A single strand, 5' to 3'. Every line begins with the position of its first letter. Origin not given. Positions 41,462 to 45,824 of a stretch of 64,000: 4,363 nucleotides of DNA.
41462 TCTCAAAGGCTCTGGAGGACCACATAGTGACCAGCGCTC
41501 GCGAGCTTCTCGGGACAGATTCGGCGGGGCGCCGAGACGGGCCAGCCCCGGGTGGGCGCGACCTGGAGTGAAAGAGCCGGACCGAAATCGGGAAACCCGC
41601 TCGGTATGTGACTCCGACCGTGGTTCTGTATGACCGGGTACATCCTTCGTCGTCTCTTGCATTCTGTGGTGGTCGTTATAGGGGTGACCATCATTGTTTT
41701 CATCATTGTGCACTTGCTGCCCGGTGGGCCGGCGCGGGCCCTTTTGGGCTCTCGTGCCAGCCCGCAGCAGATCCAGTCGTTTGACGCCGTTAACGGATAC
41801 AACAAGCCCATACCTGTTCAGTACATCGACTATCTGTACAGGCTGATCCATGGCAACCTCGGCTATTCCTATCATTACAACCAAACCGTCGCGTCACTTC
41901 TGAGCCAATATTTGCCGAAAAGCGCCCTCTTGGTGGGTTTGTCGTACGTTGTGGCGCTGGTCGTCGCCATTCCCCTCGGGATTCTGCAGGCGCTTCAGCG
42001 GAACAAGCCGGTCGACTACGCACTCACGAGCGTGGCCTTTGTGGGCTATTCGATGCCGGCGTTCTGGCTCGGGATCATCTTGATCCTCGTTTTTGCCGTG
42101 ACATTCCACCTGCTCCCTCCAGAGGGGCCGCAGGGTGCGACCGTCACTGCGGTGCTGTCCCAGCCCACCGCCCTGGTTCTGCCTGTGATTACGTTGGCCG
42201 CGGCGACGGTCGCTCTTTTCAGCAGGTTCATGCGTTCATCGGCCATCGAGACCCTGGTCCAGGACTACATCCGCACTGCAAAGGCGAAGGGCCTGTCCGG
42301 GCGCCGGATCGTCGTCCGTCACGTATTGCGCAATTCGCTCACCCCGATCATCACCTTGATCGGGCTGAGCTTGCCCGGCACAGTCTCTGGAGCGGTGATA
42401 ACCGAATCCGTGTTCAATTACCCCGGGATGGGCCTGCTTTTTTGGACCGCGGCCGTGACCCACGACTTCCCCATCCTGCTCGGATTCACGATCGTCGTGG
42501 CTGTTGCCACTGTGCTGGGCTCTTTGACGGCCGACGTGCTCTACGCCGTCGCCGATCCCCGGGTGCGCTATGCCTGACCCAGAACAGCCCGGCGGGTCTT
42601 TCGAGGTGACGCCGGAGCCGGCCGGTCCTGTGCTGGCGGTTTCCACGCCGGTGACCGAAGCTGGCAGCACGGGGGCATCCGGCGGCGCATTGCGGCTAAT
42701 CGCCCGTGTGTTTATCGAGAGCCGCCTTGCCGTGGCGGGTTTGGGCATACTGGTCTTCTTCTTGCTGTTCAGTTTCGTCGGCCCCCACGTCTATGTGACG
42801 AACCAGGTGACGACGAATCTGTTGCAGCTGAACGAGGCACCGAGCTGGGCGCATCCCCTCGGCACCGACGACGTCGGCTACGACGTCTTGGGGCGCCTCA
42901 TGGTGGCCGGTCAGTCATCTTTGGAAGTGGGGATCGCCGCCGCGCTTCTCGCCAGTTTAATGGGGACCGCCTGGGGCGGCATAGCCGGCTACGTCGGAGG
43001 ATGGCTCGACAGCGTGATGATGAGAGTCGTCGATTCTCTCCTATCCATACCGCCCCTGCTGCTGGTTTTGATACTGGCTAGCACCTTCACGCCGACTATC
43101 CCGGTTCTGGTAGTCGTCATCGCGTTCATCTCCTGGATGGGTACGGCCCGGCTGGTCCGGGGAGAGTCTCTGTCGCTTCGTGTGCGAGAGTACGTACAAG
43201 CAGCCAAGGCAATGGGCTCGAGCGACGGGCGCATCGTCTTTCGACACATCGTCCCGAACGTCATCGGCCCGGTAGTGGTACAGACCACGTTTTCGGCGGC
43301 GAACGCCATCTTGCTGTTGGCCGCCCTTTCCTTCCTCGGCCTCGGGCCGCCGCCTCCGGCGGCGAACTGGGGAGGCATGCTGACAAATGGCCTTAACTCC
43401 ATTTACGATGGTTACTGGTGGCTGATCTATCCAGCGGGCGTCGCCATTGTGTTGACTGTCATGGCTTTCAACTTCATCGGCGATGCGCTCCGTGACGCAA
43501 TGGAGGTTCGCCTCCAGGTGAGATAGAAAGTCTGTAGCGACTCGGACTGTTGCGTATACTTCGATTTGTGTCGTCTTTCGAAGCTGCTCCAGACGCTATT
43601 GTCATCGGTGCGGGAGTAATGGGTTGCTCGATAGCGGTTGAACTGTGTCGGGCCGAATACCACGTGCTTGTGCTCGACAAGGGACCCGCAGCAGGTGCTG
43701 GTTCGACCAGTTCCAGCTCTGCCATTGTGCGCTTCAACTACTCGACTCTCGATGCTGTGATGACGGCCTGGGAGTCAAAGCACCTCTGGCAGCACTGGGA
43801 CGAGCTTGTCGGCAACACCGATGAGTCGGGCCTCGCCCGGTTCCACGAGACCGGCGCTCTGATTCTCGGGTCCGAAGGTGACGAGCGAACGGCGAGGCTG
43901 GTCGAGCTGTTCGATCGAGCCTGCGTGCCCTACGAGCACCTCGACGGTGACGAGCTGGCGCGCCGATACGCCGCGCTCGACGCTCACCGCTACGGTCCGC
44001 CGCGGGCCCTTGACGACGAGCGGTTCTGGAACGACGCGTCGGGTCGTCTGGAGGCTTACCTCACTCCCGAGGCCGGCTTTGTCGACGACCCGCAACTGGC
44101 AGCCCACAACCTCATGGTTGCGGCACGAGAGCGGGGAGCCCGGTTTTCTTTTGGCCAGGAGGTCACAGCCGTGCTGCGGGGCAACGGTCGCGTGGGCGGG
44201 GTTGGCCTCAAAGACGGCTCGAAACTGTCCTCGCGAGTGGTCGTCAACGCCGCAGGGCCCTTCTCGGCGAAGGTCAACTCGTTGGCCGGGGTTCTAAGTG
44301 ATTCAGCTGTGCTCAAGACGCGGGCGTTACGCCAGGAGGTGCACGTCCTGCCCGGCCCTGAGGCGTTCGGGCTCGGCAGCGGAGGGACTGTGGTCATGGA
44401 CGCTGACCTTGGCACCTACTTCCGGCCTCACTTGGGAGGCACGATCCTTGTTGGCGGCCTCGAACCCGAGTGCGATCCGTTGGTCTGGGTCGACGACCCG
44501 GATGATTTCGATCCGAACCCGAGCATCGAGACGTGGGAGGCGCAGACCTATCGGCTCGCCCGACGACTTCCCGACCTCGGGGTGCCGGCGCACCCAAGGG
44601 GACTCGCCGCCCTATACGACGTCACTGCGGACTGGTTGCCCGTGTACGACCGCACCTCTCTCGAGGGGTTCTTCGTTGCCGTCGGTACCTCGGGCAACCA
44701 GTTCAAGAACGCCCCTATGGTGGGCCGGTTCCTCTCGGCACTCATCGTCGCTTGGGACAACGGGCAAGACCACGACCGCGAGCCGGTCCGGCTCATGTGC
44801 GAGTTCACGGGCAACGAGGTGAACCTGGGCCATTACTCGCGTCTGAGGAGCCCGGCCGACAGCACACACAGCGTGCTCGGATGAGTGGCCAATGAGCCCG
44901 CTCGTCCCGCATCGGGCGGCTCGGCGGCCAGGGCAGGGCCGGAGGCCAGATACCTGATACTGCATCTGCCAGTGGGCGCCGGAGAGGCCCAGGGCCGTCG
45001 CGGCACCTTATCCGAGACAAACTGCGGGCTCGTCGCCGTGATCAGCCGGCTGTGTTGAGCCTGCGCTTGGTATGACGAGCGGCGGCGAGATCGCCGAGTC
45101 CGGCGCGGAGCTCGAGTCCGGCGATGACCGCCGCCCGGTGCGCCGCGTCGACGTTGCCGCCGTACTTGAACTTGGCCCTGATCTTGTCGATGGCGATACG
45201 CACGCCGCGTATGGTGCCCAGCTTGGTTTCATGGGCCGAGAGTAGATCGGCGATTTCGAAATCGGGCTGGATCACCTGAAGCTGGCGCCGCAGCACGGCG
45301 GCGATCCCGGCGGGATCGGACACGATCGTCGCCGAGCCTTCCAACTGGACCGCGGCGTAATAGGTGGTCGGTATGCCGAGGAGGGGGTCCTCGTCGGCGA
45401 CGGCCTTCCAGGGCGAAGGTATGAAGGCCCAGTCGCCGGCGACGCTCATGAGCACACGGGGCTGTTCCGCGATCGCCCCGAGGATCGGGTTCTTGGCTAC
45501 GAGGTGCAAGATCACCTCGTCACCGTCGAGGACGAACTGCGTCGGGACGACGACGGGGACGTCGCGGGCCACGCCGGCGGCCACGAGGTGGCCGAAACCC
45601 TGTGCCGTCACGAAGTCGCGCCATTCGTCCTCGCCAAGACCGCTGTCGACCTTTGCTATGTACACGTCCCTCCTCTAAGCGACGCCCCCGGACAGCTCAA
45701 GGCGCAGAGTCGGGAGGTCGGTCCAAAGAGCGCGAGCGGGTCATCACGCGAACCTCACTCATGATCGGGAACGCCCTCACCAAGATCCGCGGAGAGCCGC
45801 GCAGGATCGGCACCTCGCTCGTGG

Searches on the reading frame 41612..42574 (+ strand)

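Call 49: search_protein_families(library=pfam, proteins=[window:41612-42574:+], max_evalue=0.00001)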
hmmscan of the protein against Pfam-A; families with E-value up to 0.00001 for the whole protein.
window:41612-42574:+ (321 aa): 2 families
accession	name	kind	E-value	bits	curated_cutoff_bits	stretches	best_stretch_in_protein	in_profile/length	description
PF00528.27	BPD_transp_1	-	3.9e-42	144.5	26.4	1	119-319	1-183/184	Binding-protein-dependent transport system inner membrane component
PF19300.4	BPD_transp_1_N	-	4.4e-13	49.9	23.8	1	7-99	1-105/114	Binding-prot-dependent transport system membrane comp, N-term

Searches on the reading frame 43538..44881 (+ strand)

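Call 49: search_protein_families(library=pfam, proteins=[window:43538-44881:+], max_evalue=0.00001)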
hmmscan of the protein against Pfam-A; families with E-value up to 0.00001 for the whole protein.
window:43538-44881:+ (448 aa): 3 families
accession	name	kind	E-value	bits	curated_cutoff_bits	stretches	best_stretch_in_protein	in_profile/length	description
PF01266.30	DAO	-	3.7e-50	171.9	27.9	1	19-401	1-352/353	FAD dependent oxidoreductase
PF13450.12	NAD_binding_8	-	2e-07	31.6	21.9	1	22-90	1-68/68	NAD(P)-binding Rossmann-like domain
PF00890.30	FAD_binding_2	-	1.1e-06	28.6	20.4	1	19-256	1-207/414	FAD binding domain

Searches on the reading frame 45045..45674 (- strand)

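Call 49: search_protein_families(library=pfam, proteins=[window:45045-45674:-], max_evalue=0.00001)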
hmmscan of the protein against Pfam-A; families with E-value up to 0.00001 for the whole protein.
window:45045-45674:- (210 aa): 3 families
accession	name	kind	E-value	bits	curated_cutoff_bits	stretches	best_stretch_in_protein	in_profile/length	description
PF04299.18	FMN_bind_2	-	4.8e-18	65.9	22.4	1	15-163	12-167/168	Putative FMN-binding domain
PF12900.13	Pyridox_ox_2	-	5.2e-10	39.9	27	1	15-168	2-139/140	Pyridoxamine 5'-phosphate oxidase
PF01243.27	PNPOx_N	-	8.1e-06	26.7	28.1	0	15-129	2-87/120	Pyridoxamine 5'-phosphate oxidase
